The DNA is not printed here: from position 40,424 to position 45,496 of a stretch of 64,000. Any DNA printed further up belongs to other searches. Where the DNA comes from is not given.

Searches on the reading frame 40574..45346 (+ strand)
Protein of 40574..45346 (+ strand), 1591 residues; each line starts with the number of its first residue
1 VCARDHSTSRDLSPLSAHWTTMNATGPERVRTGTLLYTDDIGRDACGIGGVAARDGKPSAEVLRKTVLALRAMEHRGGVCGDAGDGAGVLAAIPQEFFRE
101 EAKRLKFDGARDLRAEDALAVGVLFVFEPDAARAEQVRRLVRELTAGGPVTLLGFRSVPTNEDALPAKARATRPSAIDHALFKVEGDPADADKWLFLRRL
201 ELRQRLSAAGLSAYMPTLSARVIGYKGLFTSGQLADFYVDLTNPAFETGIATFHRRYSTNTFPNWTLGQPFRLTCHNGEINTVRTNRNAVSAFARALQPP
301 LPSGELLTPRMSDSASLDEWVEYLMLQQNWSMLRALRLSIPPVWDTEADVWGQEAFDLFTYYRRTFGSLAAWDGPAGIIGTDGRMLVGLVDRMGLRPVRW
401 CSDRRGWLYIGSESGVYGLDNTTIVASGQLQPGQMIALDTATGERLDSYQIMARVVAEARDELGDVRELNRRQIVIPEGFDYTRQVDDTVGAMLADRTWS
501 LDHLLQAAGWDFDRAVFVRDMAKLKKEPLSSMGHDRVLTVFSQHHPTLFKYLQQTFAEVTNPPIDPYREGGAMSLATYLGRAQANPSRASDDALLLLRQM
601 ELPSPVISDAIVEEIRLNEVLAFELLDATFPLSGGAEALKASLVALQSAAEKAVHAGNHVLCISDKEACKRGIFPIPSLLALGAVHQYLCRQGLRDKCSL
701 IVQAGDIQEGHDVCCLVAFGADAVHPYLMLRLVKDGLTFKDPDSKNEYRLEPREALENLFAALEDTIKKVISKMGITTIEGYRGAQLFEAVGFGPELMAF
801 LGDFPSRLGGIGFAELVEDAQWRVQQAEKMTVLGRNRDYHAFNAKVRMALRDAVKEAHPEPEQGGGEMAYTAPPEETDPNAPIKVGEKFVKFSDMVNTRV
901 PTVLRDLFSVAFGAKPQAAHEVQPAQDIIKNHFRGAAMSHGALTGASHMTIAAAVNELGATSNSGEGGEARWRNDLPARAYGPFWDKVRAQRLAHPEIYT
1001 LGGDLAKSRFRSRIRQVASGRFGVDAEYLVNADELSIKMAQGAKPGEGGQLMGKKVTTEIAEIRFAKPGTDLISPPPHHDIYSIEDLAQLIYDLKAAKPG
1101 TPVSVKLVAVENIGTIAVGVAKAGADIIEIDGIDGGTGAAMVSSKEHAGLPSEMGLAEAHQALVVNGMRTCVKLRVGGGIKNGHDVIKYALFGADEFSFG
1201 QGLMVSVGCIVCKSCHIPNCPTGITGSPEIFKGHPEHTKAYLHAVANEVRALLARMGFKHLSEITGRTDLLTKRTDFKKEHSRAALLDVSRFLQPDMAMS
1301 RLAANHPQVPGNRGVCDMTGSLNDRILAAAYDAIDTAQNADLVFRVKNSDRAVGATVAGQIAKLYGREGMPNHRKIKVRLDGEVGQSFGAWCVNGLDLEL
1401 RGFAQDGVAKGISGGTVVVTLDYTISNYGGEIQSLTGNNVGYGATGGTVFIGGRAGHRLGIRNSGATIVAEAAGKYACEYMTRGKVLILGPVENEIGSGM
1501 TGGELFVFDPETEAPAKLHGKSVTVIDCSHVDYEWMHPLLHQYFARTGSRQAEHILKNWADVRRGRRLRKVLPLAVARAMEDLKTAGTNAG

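Call 67: search_protein_families(library=padloc, proteins=[window:40574-45346:+], max_evalue=0.0001)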
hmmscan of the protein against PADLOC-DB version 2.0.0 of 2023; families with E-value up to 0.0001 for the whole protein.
window:40574-45346:+ (1591 aa): 0 families

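Call 68: search_protein_families(library=pfam, proteins=[window:40574-45346:+], max_evalue=0.0001)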
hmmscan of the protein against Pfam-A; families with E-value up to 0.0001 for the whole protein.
window:40574-45346:+ (1591 aa): 4 families
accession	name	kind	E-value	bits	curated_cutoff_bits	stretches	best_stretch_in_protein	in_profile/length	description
PF01645.23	Glu_synthase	-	2e-123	412.7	20.4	2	891-1258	25-368/369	Conserved region in glutamate synthase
PF00310.26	GATase_2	-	6e-97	325.5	19.9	1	46-457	1-413/420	Glutamine amidotransferases class-II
PF04898.20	Glu_syn_central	-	4.9e-77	259.5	22.8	1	506-793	4-276/277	Glutamate synthase central domain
PF01493.24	GXGXG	-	1.5e-49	168.5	32.5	1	1345-1525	2-180/190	GXGXG motif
